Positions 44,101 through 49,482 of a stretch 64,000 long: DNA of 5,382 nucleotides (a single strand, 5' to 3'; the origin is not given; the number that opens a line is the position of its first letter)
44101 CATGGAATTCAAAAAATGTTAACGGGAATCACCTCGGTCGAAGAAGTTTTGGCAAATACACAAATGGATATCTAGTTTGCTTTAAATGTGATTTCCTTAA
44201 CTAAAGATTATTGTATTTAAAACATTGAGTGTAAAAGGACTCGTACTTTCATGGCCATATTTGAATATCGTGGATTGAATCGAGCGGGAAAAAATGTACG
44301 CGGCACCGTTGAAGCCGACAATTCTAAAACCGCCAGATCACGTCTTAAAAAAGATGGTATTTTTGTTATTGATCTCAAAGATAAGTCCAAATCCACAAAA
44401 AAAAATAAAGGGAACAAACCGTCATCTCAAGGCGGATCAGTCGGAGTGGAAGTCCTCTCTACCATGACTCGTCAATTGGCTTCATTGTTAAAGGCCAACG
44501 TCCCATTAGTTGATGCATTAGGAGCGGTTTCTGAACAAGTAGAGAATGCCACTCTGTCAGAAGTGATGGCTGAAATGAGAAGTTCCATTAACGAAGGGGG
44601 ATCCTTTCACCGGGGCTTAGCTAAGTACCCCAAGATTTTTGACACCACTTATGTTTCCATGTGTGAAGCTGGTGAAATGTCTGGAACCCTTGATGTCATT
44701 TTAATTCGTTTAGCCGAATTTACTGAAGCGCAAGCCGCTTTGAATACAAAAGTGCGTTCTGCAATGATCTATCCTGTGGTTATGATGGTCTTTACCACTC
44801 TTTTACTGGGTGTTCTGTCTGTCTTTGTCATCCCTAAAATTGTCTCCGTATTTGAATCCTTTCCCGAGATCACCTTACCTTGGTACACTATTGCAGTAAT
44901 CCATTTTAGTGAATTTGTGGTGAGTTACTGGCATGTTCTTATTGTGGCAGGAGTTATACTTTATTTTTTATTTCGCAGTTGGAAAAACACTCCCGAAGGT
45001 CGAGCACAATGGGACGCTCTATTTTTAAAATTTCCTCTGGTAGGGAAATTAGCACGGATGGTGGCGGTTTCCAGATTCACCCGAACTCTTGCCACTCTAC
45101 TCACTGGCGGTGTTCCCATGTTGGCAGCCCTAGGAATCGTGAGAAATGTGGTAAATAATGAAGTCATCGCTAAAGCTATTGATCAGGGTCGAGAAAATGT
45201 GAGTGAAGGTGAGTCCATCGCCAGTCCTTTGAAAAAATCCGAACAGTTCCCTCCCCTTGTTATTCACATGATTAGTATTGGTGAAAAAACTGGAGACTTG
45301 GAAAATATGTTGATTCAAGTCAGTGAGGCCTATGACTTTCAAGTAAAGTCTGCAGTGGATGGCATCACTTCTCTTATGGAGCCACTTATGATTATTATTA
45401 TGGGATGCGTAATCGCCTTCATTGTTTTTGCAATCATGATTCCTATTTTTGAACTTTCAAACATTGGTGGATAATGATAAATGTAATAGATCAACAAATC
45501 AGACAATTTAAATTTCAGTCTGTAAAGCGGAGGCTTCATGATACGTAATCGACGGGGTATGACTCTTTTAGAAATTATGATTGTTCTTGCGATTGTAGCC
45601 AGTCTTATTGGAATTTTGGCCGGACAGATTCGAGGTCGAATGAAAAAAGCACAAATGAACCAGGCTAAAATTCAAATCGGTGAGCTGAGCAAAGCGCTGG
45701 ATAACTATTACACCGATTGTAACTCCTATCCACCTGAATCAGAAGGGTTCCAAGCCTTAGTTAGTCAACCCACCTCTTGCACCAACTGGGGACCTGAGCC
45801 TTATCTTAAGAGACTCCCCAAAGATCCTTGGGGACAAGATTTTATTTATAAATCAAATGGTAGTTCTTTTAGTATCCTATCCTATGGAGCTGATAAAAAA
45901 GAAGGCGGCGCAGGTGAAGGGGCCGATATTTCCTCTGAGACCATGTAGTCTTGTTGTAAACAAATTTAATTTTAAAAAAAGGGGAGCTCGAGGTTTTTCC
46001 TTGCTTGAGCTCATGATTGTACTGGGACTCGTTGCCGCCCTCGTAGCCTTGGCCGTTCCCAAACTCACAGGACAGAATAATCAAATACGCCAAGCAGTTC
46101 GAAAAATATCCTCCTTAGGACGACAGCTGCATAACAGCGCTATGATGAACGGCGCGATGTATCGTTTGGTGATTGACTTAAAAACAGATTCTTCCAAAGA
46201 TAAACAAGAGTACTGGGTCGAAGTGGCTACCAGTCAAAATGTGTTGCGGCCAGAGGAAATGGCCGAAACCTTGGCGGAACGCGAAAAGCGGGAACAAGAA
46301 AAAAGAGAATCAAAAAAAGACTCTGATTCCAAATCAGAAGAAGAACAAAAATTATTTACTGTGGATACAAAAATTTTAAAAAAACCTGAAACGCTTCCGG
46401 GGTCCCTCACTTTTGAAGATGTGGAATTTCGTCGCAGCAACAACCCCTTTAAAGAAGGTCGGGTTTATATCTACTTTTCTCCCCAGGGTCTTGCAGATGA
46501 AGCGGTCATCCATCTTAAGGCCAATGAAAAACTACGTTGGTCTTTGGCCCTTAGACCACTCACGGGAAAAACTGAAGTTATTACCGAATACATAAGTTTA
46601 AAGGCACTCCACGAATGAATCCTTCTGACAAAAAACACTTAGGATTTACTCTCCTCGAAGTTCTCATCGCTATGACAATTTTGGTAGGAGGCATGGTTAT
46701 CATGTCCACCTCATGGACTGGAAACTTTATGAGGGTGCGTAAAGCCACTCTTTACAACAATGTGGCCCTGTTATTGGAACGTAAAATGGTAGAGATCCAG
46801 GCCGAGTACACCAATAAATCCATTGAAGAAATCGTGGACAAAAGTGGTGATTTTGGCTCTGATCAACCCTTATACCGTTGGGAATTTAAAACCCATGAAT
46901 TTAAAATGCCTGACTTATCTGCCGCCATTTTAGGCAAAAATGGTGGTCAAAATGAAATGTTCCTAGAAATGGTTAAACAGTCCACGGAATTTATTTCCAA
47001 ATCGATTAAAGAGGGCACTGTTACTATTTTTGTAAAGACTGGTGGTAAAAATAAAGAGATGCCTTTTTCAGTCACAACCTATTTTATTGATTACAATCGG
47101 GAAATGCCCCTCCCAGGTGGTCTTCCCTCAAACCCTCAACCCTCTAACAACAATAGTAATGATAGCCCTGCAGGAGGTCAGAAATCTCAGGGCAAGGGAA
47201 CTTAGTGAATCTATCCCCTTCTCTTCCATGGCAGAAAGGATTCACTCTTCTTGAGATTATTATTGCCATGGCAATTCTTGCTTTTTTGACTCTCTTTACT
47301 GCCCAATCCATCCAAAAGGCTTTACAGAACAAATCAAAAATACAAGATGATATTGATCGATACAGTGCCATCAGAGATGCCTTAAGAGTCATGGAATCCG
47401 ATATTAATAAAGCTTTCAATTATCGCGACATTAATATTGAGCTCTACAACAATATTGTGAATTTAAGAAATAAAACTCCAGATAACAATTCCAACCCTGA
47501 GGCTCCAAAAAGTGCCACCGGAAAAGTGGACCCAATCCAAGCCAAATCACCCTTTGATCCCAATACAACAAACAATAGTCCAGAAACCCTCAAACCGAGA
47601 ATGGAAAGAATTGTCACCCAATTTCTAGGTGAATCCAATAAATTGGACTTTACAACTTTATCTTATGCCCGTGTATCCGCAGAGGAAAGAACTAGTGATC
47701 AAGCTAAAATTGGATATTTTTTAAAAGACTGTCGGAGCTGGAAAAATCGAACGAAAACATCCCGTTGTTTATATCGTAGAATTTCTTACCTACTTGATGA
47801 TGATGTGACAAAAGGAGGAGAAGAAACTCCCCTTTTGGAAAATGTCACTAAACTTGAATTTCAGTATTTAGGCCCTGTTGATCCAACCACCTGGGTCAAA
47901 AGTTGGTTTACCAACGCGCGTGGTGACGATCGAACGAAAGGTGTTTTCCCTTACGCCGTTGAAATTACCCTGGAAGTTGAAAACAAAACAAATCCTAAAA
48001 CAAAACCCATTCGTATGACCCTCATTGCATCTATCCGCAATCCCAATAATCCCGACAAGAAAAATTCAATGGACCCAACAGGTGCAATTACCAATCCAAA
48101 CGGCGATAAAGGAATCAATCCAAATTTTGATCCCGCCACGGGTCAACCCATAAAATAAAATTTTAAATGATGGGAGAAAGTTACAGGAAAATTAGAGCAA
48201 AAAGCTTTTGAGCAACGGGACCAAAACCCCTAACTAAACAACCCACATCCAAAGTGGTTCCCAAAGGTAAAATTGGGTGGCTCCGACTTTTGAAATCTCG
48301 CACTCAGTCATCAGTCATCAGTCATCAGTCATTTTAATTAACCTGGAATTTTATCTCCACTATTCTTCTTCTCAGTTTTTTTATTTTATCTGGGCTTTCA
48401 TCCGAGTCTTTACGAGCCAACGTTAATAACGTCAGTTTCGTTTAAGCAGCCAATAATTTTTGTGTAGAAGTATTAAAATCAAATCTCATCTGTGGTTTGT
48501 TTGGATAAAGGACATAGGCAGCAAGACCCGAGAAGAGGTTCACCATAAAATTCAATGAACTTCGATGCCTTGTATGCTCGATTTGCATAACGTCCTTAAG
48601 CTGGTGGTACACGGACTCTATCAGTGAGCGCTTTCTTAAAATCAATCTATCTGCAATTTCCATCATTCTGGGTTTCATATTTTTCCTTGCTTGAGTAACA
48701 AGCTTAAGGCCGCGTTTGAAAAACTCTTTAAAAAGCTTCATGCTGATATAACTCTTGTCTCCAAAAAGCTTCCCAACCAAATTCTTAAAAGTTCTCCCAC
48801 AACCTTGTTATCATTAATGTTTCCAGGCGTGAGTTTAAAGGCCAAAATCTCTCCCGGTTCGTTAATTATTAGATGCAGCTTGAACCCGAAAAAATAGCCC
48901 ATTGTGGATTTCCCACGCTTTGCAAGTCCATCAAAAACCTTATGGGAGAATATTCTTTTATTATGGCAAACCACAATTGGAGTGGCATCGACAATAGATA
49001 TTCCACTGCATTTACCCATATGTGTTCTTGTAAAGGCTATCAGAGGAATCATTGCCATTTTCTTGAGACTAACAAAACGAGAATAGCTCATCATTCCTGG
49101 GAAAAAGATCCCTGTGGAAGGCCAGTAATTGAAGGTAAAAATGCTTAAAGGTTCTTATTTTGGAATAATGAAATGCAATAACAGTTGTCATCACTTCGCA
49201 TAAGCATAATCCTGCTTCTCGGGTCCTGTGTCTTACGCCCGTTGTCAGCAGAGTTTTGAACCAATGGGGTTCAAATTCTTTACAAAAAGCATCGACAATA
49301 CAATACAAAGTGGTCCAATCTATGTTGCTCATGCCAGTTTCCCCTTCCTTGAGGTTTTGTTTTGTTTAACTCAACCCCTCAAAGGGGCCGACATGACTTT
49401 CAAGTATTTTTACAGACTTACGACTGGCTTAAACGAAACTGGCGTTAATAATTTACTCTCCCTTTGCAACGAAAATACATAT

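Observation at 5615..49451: Type II secretion operon is circularly permuted: gspKLMN sits 29 kb upstream of gspCDEFGHIJ, and the break after gspJ is occupied by an IS982 remnant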

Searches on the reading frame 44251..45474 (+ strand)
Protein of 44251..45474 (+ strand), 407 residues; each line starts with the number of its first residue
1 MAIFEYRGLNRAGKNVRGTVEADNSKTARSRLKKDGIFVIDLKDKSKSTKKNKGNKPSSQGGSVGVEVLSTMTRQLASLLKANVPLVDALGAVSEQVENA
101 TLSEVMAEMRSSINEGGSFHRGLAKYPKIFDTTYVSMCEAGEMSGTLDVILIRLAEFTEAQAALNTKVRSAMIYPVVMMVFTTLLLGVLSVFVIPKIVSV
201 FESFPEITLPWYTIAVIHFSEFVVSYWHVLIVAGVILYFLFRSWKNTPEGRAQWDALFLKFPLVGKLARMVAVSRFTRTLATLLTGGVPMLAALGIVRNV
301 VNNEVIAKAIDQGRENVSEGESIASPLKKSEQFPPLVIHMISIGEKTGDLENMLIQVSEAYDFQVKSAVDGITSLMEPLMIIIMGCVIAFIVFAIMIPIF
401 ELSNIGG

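Call 4: search_protein_families(library=pfam, proteins=[window:44251-45474:+], max_evalue=0.01)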
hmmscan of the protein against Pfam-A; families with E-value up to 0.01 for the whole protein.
window:44251-45474:+ (407 aa): 1 family
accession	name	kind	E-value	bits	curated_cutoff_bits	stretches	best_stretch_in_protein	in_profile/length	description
PF00482.28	T2SSF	-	9.4e-61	203.7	25.2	2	73-195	2-125/125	Type II secretion system (T2SS), protein F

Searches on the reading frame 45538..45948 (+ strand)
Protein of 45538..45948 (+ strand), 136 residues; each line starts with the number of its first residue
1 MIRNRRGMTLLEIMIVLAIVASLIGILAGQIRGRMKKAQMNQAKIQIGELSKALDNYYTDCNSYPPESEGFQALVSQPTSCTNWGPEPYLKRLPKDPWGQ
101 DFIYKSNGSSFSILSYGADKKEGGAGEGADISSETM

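Call 4: search_protein_families(library=pfam, proteins=[window:45538-45948:+], max_evalue=0.01)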
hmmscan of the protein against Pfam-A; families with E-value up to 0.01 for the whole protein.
window:45538-45948:+ (136 aa): 2 families
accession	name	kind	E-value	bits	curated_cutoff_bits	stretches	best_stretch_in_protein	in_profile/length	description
PF08334.16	T2SSG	-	9.4e-32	109.7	21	1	31-133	2-107/108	Type II secretion system (T2SS), protein G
PF07963.17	N_methyl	-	1e-06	28.5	21.2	1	3-27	2-26/27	Prokaryotic N-terminal methylation motif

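Call 23: find_encoding_contigs(protein=window:45538-45948:+, flank=10000, max_places=6)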
Protein window:45538-45948:+ (136 aa): 2 contigs read that carry it; 2 places shown.
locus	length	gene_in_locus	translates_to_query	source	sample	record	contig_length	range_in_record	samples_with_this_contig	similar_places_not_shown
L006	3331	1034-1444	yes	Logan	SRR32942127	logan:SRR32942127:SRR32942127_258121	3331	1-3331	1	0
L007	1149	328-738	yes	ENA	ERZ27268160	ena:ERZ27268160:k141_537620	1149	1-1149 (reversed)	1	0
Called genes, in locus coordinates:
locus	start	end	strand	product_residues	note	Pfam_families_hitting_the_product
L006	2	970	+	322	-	?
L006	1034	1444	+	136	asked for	PF07963:N_methyl (weak), PF08334:T2SSG, PF22434:PilW_C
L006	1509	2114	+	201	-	-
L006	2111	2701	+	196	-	PF07963:N_methyl (weak)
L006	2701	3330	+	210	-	?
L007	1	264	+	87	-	?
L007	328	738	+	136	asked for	PF07963:N_methyl (weak), PF08334:T2SSG, PF22434:PilW_C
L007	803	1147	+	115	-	?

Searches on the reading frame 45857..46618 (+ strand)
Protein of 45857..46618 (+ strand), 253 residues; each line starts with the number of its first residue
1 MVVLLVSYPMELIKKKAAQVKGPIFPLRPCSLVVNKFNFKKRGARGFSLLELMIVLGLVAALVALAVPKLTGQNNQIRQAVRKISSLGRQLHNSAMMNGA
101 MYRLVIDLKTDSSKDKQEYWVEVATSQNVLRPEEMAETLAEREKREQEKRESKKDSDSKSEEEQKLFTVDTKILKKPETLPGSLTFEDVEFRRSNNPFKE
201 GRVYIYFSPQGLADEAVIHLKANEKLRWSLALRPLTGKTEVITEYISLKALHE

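Call 4: search_protein_families(library=pfam, proteins=[window:45857-46618:+], max_evalue=0.01)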
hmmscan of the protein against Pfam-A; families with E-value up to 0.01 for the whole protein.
window:45857-46618:+ (253 aa): 1 family
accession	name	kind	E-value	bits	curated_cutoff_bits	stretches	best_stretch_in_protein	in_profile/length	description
PF07963.17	N_methyl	-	3.6e-05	23.6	21.2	1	42-66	2-26/27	Prokaryotic N-terminal methylation motif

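Call 5: search_protein_families(library=ncbifam, proteins=[window:45857-46618:+], max_evalue=0.1)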
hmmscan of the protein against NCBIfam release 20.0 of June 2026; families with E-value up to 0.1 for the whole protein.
window:45857-46618:+ (253 aa): 11 families
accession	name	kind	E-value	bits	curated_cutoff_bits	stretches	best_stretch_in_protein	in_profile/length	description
TIGR01708.2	typeII_sec_gspH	equivalog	3.7e-08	33.5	80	1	45-162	2-128/169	type II secretion system minor pseudopilin GspH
NF047827.1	T3SSXpsH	equivalog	4.9e-07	29.6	160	1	45-112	1-70/145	type II secretion system protein XpsH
NF040999.1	pilin_ComGC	equivalog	3.7e-06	27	75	1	45-79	2-36/84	competence type IV pilus major pilin ComGC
TIGR01710.1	typeII_sec_gspG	equivalog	1.4e-05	25.1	88.85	1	45-90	1-48/134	type II secretion system major pseudopilin GspG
NF041013.1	T4P_ComGE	equivalog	5.6e-05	23.2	49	1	45-84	4-43/83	competence type IV pilus minor pilin ComGE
TIGR02532.1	IV_pilin_GFxxxE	domain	0.00021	21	16.3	1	45-67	2-24/24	prepilin-type N-terminal cleavage/methylation domain-containing protein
NF007862.0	PRK10574.1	equivalog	0.00023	21.3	138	1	44-70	4-30/145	prepilin peptidase-dependent pilin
NF041775.1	typeIV_PilA_Myxo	equivalog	0.00036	20.6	400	1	34-79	3-45/214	type IV pilin protein PilA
NF047828.1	T3SSXpsI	equivalog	0.00038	20.5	150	1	45-83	2-40/132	type II secretion system protein XpsI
NF040982.1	ComGD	equivalog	0.0052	17.2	70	1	45-111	2-70/139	competence type IV pilus minor pilin ComGD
NF007800.0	PRK10506.1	equivalog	0.01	15.7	158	1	43-98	7-64/163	prepilin peptidase-dependent protein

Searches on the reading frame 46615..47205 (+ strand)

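Call 4: search_protein_families(library=pfam, proteins=[window:46615-47205:+], max_evalue=0.01)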
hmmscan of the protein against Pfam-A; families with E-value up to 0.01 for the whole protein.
window:46615-47205:+ (196 aa): 1 family
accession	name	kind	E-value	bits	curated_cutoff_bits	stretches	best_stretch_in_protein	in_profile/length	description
PF07963.17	N_methyl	-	8.8e-06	25.5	21.2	1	6-23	2-19/27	Prokaryotic N-terminal methylation motif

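Call 5: search_protein_families(library=ncbifam, proteins=[window:46615-47205:+], max_evalue=0.1)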
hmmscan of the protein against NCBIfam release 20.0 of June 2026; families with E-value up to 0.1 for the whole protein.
window:46615-47205:+ (196 aa): 10 families
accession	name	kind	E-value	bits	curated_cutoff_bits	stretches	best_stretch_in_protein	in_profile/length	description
NF047828.1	T3SSXpsI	equivalog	4.3e-05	23.5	150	1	10-104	3-91/132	type II secretion system protein XpsI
TIGR02532.1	IV_pilin_GFxxxE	domain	0.00025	20.8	16.3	1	10-29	3-22/24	prepilin-type N-terminal cleavage/methylation domain-containing protein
NF041013.1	T4P_ComGE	equivalog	0.0015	18.6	49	1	6-44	1-39/83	competence type IV pilus minor pilin ComGE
NF007848.0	PRK10557.1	equivalog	0.0029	16.9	120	1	5-58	7-56/192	prepilin peptidase-dependent protein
NF007800.0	PRK10506.1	equivalog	0.0041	16.9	158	1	5-68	5-66/163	prepilin peptidase-dependent protein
TIGR02523.1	type_IV_pilV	equivalog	0.0047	17.4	52.2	1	9-60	2-52/139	type IV pilus modification protein PilV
TIGR01707.1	gspI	equivalog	0.0062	17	44.35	1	10-28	1-19/101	type II secretion system minor pseudopilin GspI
NF006453.0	PRK08808.1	equivalog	0.0088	15.1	295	1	6-29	4-27/211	type II secretion system protein J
NF041002.1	pilin_ComGF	equivalog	0.027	14.7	80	1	10-32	3-25/139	competence type IV pilus minor pilin ComGF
NF040982.1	ComGD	equivalog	0.074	13.4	70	1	10-46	3-39/139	competence type IV pilus minor pilin ComGD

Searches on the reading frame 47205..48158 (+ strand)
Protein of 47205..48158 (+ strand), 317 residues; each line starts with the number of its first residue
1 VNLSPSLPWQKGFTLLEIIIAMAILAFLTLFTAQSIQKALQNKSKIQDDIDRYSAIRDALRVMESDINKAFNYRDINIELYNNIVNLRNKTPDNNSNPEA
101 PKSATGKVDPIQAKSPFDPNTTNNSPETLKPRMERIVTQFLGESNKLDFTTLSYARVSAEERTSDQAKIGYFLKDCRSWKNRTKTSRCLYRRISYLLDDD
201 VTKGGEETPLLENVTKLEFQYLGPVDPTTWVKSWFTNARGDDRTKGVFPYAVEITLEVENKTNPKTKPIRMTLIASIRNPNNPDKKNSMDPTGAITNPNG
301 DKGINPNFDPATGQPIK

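Call 4: search_protein_families(library=pfam, proteins=[window:47205-48158:+], max_evalue=0.01)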
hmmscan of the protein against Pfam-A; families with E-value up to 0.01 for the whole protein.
window:47205-48158:+ (317 aa): 2 families
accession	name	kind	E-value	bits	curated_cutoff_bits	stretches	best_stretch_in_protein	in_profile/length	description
PF11612.13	T2SSJ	-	3.7e-11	43.9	28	1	139-260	30-132/140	Type II secretion system (T2SS), protein J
PF07963.17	N_methyl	-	1.1e-06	28.4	21.2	1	10-31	4-25/27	Prokaryotic N-terminal methylation motif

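Call 5: search_protein_families(library=ncbifam, proteins=[window:47205-48158:+], max_evalue=0.1)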
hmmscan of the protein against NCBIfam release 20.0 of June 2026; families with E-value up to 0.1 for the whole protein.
window:47205-48158:+ (317 aa): 15 families
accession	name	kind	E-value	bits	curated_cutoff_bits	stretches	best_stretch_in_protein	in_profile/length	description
TIGR01711.1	gspJ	equivalog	2.2e-15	57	64.85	2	11-97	1-86/192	type II secretion system minor pseudopilin GspJ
NF041013.1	T4P_ComGE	equivalog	3.4e-08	33.5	49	1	10-62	3-55/83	competence type IV pilus minor pilin ComGE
TIGR02532.1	IV_pilin_GFxxxE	domain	1.1e-06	28.2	16.3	1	10-32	1-23/24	prepilin-type N-terminal cleavage/methylation domain-containing protein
NF041002.1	pilin_ComGF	equivalog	2.5e-05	24.5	80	1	10-49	1-40/139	competence type IV pilus minor pilin ComGF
NF007848.0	PRK10557.1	equivalog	2.9e-05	23.4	120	1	10-70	10-70/192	prepilin peptidase-dependent protein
TIGR01707.1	gspI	equivalog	4.9e-05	23.8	44.35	1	12-49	1-38/101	type II secretion system minor pseudopilin GspI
NF007800.0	PRK10506.1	equivalog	0.00021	21.2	158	1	8-69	6-63/163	prepilin peptidase-dependent protein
TIGR02599.1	TIGR02599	subfamily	0.00044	19.6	256.5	1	12-70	1-59/361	Verru_Chthon cassette protein C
NF040982.1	ComGD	equivalog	0.00077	19.9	70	1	10-126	1-112/139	competence type IV pilus minor pilin ComGD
TIGR01710.1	typeII_sec_gspG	equivalog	0.00077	19.5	88.85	1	11-69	1-58/134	type II secretion system major pseudopilin GspG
NF007862.0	PRK10574.1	equivalog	0.001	19.2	138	1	10-49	4-42/145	prepilin peptidase-dependent pilin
TIGR01708.2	typeII_sec_gspH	equivalog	0.0062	16.5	80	1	10-54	1-44/169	type II secretion system minor pseudopilin GspH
NF040999.1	pilin_ComGC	equivalog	0.013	15.7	75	1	10-39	1-30/84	competence type IV pilus major pilin ComGC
NF047828.1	T3SSXpsI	equivalog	0.013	15.6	150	1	10-30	1-22/132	type II secretion system protein XpsI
NF007660.0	PRK10332.1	equivalog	0.086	13.4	86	0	4-43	2-40/107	prepilin-type N-terminal cleavage/methylation domain-containing protein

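Call 15: find_encoding_contigs(protein=window:47205-48158:+, flank=10000, max_places=4)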
Protein window:47205-48158:+ (317 aa): no gene with exactly this product is on record in the collection.

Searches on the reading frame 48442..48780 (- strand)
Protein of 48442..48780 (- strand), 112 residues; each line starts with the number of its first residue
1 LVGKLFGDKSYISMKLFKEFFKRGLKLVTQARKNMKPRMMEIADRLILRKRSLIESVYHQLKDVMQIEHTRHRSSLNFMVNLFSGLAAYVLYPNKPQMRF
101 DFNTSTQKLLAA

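Call 11: search_protein_families(library=pfam, proteins=[window:48442-48780:-], max_evalue=0.01)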
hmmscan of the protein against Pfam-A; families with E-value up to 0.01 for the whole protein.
window:48442-48780:- (112 aa): 2 families
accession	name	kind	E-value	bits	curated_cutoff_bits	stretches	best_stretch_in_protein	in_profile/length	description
PF13612.12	DDE_Tnp_1_3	-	7.4e-28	97.9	27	1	2-74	82-154/155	Transposase DDE domain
PF01609.27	DDE_Tnp_1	-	2.8e-09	37.5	23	1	4-91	79-200/200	Transposase DDE domain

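Call 46: search_protein_families(library=ncbifam, proteins=[window:48442-48780:-], max_evalue=0.01)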
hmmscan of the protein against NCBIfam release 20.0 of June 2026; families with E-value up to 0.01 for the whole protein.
window:48442-48780:- (112 aa): 3 families
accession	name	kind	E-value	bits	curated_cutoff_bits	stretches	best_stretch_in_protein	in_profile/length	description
NF033520.1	transpos_IS982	equivalog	7.5e-27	94.5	130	1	3-91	153-241/243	IS982 family transposase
NF033592.1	transpos_IS4_1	equivalog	7.1e-05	22.1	115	0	49-91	285-327/332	IS4 family transposase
NF033580.1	transpos_IS5_3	equivalog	0.0004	20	110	1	4-79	173-246/258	IS5 family transposase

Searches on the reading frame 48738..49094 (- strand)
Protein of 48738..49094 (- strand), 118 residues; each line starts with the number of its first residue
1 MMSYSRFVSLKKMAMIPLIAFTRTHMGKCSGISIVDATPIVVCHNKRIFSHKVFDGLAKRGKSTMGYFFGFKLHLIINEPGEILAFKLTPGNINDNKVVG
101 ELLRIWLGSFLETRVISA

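Call 11: search_protein_families(library=pfam, proteins=[window:48738-49094:-], max_evalue=0.01)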
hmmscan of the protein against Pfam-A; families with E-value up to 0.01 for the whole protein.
window:48738-49094:- (118 aa): 2 families
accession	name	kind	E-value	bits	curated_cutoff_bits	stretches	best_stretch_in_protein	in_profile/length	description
PF13612.12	DDE_Tnp_1_3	-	4.3e-34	118.2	27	1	27-108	2-83/155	Transposase DDE domain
PF01609.27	DDE_Tnp_1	-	1.7e-10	41.4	23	1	29-104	3-70/200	Transposase DDE domain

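Call 46: search_protein_families(library=ncbifam, proteins=[window:48738-49094:-], max_evalue=0.01)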
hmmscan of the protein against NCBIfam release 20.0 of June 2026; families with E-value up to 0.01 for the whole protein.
window:48738-49094:- (118 aa): 3 families
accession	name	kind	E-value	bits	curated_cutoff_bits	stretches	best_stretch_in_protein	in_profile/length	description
NF033520.1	transpos_IS982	equivalog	7e-32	110.9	130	1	1-104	38-147/243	IS982 family transposase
NF033581.1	transpos_IS5_4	equivalog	8.3e-05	22.1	140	1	30-104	115-189/285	IS5 family transposase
NF033580.1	transpos_IS5_3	equivalog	0.003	17.1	110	1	69-104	126-161/258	IS5 family transposase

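Call 61: find_encoding_contigs(protein=window:48738-49094:-, flank=10000, max_places=10)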
Protein window:48738-49094:- (118 aa): no gene with exactly this product is on record in the collection.

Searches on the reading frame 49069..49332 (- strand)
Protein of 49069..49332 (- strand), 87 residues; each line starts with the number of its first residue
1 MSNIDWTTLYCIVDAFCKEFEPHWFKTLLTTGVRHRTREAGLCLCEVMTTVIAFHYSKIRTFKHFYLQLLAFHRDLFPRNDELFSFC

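Call 11: search_protein_families(library=pfam, proteins=[window:49069-49332:-], max_evalue=0.01)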
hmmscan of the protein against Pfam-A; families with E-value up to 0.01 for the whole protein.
window:49069-49332:- (87 aa): 0 families

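Call 46: search_protein_families(library=ncbifam, proteins=[window:49069-49332:-], max_evalue=0.01)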
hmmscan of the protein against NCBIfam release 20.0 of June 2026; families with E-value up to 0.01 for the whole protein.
window:49069-49332:- (87 aa): 1 family
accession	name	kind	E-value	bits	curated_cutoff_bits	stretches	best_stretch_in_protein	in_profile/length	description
NF033520.1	transpos_IS982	equivalog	0.0068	16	130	0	45-77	3-35/243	IS982 family transposase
